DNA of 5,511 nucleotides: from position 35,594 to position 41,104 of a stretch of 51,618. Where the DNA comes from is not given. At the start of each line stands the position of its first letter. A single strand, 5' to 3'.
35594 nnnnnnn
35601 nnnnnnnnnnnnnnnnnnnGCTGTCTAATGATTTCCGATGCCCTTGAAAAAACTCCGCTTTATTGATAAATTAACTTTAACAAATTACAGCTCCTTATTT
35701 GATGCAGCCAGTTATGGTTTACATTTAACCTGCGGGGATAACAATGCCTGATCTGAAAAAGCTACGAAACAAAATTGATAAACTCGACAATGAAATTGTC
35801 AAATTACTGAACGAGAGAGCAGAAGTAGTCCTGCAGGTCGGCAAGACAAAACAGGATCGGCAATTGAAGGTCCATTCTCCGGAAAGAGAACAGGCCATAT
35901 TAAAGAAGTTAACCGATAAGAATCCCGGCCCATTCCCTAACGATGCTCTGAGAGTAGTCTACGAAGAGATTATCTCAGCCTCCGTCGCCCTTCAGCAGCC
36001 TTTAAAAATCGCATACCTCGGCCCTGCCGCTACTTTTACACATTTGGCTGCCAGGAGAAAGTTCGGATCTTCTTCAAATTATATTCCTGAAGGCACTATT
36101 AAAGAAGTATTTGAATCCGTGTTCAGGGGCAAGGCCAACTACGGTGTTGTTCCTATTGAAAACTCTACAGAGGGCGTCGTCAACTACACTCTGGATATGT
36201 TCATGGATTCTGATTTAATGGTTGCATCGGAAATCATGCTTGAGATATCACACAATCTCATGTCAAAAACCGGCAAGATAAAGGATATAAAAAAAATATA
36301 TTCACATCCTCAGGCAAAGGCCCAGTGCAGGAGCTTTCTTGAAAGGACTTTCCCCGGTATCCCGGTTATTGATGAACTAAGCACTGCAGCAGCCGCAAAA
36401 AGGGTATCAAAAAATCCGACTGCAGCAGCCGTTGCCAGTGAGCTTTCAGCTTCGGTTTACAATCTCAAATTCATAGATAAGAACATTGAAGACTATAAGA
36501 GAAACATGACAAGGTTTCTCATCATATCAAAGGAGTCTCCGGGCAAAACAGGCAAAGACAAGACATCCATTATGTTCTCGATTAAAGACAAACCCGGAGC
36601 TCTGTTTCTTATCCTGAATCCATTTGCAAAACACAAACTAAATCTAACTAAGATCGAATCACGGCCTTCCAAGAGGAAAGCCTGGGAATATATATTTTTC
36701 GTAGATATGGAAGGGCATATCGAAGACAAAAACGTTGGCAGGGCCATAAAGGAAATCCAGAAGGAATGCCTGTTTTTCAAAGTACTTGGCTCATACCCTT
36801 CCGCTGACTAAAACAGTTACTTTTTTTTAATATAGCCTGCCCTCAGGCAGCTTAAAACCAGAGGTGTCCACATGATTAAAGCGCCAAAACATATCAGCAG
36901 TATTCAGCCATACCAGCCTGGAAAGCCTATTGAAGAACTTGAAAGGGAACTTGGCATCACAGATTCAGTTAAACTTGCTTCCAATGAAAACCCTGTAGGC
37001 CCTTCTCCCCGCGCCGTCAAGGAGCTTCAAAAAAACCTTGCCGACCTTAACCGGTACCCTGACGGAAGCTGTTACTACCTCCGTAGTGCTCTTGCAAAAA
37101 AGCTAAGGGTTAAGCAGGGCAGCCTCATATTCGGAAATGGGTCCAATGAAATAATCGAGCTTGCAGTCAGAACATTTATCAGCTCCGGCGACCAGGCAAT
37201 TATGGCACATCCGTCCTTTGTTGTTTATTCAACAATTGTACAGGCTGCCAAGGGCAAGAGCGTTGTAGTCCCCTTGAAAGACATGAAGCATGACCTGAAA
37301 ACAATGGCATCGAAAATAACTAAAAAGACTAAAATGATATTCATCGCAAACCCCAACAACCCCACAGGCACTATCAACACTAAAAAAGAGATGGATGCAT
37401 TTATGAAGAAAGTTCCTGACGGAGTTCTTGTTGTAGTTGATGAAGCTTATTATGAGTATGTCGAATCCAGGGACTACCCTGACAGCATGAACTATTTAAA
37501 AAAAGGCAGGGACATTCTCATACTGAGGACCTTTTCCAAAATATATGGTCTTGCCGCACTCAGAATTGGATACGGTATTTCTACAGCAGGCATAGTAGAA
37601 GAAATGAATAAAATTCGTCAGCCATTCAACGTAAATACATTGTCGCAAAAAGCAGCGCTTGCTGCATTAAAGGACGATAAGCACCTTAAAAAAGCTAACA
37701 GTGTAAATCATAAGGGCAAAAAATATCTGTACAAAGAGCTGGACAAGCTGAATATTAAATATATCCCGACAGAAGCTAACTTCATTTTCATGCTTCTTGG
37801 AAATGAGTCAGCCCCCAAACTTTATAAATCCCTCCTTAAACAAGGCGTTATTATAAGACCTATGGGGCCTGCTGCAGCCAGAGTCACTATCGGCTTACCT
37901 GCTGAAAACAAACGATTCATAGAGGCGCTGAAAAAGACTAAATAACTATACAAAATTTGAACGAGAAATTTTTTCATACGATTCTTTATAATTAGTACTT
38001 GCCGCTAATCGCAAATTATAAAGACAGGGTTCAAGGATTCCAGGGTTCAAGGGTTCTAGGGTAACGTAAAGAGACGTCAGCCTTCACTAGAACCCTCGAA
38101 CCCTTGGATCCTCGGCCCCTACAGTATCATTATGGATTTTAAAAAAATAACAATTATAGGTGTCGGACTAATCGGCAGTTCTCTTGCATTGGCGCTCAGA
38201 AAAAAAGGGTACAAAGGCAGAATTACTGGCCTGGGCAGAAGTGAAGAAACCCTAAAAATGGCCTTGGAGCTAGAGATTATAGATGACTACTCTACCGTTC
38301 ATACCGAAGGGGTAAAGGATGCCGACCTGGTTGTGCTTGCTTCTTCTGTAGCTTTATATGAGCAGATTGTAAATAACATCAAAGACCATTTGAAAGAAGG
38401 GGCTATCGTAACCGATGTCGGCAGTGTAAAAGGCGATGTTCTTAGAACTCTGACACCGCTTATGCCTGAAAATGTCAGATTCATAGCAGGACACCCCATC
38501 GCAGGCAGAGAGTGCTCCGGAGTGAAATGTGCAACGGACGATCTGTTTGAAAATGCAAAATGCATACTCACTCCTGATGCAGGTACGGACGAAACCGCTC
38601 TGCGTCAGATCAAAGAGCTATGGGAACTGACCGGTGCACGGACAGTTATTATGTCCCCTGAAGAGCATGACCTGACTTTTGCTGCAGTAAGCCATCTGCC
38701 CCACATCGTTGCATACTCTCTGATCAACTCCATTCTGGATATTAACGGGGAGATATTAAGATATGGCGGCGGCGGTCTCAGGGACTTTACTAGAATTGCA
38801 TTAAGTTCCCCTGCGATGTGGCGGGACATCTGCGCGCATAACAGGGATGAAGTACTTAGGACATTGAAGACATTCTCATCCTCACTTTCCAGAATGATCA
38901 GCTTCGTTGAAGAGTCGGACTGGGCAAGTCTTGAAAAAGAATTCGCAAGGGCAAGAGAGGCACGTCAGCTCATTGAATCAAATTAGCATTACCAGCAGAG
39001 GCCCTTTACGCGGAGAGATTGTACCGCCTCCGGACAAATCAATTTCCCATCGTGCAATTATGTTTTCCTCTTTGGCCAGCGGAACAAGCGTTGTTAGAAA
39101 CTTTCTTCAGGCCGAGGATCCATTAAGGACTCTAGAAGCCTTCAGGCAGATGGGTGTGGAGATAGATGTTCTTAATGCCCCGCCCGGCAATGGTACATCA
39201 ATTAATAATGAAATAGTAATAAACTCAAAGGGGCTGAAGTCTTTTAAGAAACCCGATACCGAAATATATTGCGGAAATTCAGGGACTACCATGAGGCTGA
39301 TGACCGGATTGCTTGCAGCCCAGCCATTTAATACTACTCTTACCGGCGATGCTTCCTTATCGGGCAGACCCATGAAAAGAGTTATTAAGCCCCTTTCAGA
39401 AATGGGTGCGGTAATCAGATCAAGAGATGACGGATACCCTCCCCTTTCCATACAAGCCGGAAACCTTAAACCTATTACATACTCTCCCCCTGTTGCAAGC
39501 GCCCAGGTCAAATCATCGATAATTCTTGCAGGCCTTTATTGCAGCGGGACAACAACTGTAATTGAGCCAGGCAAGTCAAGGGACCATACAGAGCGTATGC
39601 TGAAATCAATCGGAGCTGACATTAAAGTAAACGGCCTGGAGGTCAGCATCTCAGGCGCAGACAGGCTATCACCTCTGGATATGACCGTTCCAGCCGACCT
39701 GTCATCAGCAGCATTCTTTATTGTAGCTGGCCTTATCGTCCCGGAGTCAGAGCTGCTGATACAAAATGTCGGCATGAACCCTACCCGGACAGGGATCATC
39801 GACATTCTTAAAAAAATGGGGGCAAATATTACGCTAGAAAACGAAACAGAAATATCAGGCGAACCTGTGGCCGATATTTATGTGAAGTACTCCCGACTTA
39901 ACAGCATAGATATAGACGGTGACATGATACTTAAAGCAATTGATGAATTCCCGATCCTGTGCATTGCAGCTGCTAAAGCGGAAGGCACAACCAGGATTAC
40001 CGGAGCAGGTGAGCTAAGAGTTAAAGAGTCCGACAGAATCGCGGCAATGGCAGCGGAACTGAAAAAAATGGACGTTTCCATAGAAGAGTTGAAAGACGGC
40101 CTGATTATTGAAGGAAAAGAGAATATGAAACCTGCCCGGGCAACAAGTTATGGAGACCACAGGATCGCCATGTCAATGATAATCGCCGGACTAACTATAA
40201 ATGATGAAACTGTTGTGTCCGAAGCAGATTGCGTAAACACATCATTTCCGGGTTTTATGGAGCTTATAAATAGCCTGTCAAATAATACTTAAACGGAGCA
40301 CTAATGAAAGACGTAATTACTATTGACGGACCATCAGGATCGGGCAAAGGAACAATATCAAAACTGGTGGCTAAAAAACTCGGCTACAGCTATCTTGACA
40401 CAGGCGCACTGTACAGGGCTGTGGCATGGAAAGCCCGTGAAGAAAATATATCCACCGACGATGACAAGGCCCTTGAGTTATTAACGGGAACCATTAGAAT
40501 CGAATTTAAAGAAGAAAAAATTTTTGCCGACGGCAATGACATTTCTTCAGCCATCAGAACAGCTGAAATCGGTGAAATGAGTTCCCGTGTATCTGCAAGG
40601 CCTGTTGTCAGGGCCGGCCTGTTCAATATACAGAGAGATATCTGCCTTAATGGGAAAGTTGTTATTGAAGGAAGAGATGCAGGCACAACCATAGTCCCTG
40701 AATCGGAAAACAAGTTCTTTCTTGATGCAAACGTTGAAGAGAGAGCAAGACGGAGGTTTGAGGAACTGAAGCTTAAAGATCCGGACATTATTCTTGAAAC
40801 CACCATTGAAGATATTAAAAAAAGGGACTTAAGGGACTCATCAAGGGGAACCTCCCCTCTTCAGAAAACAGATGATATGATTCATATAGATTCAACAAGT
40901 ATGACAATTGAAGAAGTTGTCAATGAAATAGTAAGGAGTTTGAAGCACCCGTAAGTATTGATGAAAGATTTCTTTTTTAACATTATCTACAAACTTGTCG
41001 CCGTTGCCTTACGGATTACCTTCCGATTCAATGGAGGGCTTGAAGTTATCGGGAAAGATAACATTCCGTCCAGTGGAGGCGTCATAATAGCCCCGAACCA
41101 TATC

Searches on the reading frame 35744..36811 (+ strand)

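Call 39: search_protein_families(library=pfam, proteins=[window:35744-36811:+], max_evalue=0.0001)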
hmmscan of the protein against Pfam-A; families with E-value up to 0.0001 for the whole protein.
window:35744-36811:+ (355 aa): 3 families
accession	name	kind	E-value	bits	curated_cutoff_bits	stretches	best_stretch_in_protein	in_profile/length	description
PF00800.23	PDT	-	6.8e-64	215.4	25.2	1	89-265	1-180/181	Prephenate dehydratase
PF01817.26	CM_2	-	5.6e-25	87.8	27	1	7-85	1-80/80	Chorismate mutase type II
PF01842.31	ACT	-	3.9e-12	46.1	27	1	274-338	1-64/66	ACT domain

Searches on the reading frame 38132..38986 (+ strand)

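Call 39: search_protein_families(library=pfam, proteins=[window:38132-38986:+], max_evalue=0.0001)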
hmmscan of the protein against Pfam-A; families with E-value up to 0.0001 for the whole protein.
window:38132-38986:+ (284 aa): 4 families
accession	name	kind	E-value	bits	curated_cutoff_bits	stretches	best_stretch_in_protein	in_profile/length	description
PF02153.23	PDH_N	-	1.6e-41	141.8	26.5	1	18-172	1-153/154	Prephenate dehydrogenase, nucleotide-binding domain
PF20463.3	PDH_C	-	5.3e-26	91.3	22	1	175-271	1-100/102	Prephenate dehydrogenase, dimerization domain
PF03807.23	F420_oxidored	-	3.1e-08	34.5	21.6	1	5-96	1-91/94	NADP oxidoreductase coenzyme F420-dependent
PF03446.21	NAD_binding_2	-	1.6e-06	28.7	21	1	5-127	1-123/161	NAD binding domain of 6-phosphogluconate dehydrogenase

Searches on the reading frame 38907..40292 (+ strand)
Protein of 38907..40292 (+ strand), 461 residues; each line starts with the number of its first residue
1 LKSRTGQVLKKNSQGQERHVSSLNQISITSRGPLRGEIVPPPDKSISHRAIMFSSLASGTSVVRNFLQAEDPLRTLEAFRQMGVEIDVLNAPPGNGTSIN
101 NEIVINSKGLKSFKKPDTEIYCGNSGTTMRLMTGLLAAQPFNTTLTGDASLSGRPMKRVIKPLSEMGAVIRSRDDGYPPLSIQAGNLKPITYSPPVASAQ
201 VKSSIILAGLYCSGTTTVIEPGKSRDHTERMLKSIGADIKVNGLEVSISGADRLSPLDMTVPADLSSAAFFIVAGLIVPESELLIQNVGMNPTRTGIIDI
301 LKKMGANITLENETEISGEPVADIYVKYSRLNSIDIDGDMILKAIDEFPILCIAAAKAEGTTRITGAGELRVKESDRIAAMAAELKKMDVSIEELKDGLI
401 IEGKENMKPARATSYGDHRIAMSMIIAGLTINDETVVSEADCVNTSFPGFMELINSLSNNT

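Call 39: search_protein_families(library=pfam, proteins=[window:38907-40292:+], max_evalue=0.0001)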
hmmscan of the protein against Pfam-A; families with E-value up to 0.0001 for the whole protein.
window:38907-40292:+ (461 aa): 1 family
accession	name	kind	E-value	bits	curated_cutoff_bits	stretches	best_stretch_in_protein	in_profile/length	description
PF00275.25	EPSP_synthase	-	9.6e-121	403.8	22.8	1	30-452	3-415/417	EPSP synthase (3-phosphoshikimate 1-carboxyvinyltransferase)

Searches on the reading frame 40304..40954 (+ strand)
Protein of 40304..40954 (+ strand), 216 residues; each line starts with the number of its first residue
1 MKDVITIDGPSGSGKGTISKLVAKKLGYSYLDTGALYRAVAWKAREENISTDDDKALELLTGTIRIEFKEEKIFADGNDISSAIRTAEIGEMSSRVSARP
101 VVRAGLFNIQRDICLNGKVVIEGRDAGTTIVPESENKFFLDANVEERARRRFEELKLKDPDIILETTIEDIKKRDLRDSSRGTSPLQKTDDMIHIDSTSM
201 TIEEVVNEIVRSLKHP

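Call 39: search_protein_families(library=pfam, proteins=[window:40304-40954:+], max_evalue=0.0001)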
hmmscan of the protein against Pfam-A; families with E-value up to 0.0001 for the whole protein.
window:40304-40954:+ (216 aa): 4 families
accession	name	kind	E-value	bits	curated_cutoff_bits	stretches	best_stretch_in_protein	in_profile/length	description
PF02224.24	Cytidylate_kin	-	5.6e-67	226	26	1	5-214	1-210/211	Cytidylate kinase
PF13189.12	Cytidylate_kin2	-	4.2e-11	43.8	28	1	4-162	1-139/176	Cytidylate kinase-like family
PF13207.12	AAA_17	-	4e-08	34.1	27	1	9-44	2-37/136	AAA domain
PF13238.12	AAA_18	-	4e-06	27.7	29.4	1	5-150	1-107/128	AAA domain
